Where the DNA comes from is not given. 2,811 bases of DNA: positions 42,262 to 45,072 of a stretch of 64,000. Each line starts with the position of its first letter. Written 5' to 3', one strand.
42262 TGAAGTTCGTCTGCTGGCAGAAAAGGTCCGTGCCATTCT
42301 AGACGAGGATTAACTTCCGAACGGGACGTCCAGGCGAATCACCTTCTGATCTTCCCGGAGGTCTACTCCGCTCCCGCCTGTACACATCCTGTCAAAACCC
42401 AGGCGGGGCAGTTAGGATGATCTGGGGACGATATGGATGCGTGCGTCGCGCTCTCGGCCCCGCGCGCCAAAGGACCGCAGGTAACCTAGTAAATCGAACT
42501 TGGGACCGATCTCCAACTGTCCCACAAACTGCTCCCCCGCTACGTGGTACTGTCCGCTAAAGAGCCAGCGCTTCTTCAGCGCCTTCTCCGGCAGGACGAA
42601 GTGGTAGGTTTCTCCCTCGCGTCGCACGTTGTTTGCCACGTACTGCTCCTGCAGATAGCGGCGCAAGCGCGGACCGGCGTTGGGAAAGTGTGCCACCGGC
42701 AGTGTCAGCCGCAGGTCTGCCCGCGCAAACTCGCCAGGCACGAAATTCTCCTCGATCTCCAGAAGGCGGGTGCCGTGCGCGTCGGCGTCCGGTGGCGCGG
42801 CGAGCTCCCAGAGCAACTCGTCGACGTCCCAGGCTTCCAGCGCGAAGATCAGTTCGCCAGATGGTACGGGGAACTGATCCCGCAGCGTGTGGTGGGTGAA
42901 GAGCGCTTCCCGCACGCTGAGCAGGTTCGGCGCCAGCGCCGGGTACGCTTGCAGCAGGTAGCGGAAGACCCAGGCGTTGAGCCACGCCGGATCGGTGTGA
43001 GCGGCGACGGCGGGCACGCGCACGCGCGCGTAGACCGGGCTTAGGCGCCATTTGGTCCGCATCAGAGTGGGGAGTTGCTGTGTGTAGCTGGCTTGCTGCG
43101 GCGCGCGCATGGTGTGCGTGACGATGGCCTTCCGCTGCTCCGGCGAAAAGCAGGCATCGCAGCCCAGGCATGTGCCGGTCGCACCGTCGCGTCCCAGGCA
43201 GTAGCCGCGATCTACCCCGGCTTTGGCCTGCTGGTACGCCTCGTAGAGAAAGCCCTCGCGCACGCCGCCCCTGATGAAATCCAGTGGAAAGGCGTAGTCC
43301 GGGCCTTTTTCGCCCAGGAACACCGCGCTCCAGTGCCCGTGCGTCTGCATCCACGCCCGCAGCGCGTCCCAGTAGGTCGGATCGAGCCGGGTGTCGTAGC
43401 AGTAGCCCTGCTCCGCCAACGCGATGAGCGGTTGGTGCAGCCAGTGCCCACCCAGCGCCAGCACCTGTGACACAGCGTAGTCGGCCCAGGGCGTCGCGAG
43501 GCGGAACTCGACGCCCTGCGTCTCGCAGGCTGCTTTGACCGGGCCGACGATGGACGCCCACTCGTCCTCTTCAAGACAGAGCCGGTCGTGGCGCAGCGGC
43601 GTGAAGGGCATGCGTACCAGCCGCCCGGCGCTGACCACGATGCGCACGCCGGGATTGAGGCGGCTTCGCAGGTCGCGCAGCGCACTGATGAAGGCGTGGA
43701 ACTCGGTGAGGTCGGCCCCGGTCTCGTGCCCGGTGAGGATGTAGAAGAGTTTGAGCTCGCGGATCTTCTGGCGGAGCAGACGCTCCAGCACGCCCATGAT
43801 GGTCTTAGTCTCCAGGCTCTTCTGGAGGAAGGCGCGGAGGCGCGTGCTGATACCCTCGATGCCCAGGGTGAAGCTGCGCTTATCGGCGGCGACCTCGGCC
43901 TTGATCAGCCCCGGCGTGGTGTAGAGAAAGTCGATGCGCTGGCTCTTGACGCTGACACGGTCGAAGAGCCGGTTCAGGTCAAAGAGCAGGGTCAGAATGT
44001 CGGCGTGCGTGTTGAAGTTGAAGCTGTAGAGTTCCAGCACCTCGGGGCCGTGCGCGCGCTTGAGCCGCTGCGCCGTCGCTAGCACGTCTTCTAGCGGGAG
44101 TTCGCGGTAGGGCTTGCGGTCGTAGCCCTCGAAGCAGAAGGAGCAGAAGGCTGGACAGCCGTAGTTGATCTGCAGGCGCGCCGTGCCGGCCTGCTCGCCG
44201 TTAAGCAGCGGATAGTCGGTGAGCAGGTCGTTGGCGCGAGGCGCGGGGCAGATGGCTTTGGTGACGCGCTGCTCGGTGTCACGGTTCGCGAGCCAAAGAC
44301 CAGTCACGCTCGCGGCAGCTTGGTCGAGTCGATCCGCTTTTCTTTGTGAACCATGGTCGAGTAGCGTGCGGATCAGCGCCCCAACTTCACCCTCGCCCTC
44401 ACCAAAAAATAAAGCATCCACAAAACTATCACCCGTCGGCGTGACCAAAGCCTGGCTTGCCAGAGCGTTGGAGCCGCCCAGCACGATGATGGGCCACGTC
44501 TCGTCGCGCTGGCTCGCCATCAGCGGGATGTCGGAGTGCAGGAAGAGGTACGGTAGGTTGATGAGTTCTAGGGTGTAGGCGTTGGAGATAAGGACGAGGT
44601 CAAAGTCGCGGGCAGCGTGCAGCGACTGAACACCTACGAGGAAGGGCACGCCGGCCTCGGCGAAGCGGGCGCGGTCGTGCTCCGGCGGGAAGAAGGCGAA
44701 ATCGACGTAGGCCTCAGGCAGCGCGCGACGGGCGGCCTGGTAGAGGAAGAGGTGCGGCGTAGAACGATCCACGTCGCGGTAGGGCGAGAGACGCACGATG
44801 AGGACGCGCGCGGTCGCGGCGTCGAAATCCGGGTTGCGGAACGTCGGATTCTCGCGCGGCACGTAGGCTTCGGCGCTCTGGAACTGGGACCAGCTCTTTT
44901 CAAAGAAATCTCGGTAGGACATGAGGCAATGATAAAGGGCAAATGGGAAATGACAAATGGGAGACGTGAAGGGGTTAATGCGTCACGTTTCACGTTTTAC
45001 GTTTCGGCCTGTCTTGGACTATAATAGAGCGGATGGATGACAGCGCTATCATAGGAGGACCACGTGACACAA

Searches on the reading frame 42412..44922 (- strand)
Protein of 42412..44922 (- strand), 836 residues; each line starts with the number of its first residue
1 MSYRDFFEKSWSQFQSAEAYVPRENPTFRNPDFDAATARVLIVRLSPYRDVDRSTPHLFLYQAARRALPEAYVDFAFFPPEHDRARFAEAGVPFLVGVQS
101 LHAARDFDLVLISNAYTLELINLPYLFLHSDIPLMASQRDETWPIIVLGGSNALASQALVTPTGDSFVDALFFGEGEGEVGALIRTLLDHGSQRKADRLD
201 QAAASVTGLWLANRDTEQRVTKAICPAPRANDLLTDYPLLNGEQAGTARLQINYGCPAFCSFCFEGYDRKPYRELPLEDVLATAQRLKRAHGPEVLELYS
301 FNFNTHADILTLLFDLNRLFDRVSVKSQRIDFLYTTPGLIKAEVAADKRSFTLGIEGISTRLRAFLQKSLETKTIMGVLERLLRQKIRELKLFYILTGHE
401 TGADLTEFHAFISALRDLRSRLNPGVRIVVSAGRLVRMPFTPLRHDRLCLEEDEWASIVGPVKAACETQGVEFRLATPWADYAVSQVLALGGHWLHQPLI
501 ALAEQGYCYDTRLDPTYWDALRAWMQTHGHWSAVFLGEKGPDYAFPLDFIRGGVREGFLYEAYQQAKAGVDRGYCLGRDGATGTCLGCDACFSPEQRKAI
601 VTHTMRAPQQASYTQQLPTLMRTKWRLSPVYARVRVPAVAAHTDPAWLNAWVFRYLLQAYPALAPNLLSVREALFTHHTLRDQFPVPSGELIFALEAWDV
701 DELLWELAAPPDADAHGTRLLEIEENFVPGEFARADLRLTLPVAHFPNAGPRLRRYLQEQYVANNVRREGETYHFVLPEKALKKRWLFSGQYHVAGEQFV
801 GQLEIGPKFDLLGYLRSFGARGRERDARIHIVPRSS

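Call 44: search_protein_families(library=pfam, proteins=[window:42412-44922:-], max_evalue=0.00001)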
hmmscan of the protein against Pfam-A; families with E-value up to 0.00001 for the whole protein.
window:42412-44922:- (836 aa): 2 families
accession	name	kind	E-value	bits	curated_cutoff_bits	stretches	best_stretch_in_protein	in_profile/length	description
PF19864.5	Radical_SAM_N2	-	2.6e-15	56.6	29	1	60-203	5-143/151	Radical SAM proteins, N-terminal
PF04055.27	Radical_SAM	-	8.4e-11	42.8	29.5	1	252-411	3-165/166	Radical SAM superfamily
